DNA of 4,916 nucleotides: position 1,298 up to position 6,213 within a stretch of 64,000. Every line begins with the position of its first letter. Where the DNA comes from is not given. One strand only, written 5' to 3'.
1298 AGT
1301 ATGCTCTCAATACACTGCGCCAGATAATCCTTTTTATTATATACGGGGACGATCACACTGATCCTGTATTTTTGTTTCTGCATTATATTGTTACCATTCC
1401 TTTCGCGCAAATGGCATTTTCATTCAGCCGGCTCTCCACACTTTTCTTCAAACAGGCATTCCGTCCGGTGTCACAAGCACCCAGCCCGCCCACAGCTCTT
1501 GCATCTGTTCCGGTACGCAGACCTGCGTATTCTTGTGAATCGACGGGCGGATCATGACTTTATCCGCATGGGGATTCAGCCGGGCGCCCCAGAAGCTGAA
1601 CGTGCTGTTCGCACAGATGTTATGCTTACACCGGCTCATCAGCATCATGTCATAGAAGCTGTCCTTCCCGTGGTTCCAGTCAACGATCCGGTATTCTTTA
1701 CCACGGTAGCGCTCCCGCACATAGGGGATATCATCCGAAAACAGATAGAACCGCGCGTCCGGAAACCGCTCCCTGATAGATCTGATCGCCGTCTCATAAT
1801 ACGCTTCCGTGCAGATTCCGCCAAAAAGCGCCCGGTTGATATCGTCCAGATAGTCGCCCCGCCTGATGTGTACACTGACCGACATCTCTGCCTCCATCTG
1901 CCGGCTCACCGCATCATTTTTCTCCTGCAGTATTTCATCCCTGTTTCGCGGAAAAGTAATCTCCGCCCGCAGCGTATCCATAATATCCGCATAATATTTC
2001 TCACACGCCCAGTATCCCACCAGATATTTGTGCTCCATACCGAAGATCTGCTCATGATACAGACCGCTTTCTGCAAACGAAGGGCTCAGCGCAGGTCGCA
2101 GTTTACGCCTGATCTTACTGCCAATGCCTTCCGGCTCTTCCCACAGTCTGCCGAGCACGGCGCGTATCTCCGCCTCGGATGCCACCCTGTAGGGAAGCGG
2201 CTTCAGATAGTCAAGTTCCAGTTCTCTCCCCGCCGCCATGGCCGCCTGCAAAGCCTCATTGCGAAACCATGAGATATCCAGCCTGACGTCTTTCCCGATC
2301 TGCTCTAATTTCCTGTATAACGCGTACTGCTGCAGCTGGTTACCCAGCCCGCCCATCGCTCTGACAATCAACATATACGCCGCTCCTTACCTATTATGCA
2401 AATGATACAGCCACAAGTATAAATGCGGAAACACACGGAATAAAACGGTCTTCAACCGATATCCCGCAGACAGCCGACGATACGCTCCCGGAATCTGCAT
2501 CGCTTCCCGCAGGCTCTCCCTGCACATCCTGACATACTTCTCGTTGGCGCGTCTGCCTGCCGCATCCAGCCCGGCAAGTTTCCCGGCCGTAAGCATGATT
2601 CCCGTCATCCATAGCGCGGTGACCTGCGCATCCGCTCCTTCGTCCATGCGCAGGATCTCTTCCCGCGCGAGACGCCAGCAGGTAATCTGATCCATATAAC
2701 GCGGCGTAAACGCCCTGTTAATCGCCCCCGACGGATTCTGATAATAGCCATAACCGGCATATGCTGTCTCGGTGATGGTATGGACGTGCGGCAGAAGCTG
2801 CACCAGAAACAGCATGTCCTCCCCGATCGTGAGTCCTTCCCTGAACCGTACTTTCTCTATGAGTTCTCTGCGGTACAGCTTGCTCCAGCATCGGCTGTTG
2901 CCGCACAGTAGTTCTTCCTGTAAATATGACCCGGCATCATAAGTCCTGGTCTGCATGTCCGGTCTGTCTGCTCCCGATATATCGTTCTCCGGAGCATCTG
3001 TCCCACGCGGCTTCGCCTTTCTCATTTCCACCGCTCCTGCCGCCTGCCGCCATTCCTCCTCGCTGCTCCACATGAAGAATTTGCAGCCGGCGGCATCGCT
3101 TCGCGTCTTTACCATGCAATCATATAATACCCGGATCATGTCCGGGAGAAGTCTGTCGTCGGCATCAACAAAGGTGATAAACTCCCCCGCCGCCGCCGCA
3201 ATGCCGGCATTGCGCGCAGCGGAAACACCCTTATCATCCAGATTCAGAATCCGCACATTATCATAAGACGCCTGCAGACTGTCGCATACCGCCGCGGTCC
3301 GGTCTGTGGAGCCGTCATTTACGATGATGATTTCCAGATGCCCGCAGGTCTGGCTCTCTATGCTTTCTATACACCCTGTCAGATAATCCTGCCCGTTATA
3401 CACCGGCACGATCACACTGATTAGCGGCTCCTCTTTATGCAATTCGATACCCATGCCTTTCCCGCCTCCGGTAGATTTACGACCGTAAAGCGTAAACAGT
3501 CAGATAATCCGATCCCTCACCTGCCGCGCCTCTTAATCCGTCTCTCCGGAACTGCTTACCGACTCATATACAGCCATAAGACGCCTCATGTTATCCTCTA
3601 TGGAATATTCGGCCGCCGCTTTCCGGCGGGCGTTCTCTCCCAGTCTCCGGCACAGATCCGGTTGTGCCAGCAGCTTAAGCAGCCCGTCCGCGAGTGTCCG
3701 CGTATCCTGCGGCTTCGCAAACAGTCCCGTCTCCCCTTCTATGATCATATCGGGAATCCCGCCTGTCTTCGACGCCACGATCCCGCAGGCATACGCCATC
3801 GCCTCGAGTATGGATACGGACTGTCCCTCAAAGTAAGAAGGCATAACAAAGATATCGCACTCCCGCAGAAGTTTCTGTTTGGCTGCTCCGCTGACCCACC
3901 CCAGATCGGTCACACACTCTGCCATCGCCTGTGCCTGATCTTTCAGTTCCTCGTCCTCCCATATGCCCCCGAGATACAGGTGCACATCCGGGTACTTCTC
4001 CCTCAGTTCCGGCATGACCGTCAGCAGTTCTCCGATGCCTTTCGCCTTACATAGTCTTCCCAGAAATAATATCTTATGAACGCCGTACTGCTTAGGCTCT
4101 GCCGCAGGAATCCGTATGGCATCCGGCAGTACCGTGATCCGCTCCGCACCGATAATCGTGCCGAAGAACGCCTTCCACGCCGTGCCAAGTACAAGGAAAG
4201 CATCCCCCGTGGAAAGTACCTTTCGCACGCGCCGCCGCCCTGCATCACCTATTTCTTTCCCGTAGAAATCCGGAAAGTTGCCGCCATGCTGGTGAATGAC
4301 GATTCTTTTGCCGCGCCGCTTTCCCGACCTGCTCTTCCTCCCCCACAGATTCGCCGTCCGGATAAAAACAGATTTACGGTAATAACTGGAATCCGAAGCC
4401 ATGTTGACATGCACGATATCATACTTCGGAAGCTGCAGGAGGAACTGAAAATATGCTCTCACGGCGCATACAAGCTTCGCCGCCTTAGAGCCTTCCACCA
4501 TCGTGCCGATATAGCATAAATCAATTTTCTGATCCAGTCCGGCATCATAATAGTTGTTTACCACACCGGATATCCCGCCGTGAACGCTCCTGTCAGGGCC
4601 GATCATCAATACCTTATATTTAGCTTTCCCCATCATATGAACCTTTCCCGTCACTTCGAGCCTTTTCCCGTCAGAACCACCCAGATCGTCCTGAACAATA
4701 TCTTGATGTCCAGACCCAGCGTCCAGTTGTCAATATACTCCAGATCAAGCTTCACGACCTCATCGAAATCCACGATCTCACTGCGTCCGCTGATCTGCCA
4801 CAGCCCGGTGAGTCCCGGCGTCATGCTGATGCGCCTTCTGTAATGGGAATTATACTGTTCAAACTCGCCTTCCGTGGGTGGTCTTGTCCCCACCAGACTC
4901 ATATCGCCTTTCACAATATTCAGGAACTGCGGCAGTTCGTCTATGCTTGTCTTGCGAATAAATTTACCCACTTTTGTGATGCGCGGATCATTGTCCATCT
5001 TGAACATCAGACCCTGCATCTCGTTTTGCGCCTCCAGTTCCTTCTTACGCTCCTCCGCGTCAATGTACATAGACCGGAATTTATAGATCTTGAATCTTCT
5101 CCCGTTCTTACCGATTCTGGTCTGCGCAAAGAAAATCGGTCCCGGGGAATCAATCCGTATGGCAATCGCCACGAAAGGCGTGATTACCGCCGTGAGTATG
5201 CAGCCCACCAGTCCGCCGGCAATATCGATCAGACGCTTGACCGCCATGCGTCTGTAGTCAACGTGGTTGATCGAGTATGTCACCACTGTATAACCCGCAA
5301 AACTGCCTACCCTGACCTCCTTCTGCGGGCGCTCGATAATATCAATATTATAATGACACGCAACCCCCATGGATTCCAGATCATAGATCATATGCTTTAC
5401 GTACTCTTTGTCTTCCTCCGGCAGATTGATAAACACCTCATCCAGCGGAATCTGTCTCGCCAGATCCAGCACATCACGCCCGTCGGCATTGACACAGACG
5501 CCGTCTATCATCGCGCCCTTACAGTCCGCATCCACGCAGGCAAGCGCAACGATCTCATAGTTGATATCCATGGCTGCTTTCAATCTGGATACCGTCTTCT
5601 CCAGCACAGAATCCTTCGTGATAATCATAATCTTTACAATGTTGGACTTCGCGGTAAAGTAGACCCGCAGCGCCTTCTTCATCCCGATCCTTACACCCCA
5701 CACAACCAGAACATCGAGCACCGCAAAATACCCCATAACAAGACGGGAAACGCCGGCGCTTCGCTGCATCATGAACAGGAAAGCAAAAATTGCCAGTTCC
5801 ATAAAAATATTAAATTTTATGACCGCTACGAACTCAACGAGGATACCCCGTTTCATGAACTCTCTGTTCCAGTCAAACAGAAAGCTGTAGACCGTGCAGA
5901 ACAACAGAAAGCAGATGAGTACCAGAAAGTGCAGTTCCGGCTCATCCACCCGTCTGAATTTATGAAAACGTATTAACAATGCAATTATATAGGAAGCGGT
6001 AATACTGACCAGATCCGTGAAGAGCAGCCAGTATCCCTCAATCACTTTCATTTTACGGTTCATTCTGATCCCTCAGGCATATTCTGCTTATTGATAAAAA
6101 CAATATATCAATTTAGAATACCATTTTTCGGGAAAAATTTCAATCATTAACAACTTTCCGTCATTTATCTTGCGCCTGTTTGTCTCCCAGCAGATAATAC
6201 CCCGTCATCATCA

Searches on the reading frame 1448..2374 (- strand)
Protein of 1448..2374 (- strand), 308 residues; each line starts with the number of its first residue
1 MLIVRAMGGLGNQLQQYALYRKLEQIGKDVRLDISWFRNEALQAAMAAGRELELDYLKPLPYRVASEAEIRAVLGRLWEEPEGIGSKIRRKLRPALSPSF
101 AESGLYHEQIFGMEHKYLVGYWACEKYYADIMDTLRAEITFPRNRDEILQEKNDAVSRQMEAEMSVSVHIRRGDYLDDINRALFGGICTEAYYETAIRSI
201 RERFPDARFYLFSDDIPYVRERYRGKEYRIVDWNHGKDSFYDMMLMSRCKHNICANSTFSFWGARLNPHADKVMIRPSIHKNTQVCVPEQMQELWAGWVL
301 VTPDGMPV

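Call 17: search_protein_families(library=pfam, proteins=[window:1448-2374:-], max_evalue=0.000001)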
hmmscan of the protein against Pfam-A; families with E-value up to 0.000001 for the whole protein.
window:1448-2374:- (308 aa): 1 family
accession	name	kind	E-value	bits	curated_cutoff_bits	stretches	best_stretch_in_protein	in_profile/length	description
PF01531.22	Glyco_transf_11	-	5.9e-25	88.6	23.9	1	116-278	124-276/298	Glycosyl transferase family 11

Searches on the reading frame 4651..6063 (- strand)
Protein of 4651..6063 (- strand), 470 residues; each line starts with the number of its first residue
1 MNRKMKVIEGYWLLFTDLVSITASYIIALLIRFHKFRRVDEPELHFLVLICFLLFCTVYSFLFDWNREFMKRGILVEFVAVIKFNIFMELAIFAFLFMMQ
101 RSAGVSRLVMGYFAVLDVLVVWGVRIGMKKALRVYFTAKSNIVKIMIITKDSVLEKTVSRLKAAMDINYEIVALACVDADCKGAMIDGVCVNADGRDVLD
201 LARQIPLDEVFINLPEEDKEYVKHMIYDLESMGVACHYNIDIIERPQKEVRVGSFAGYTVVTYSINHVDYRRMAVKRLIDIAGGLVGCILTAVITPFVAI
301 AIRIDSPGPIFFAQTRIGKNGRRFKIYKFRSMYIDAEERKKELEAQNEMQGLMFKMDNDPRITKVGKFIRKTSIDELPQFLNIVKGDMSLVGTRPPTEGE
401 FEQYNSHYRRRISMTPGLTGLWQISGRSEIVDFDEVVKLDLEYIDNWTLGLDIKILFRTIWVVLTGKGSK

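Call 17: search_protein_families(library=pfam, proteins=[window:4651-6063:-], max_evalue=0.000001)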
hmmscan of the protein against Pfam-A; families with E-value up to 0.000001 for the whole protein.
window:4651-6063:- (470 aa): 2 families
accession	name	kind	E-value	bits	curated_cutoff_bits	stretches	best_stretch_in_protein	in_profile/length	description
PF02397.22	Bac_transf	-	3.8e-68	229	27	1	276-464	1-178/179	Bacterial sugar transferase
PF13727.12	CoA_binding_3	-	1.2e-12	48.6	25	1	77-234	17-169/175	CoA-binding domain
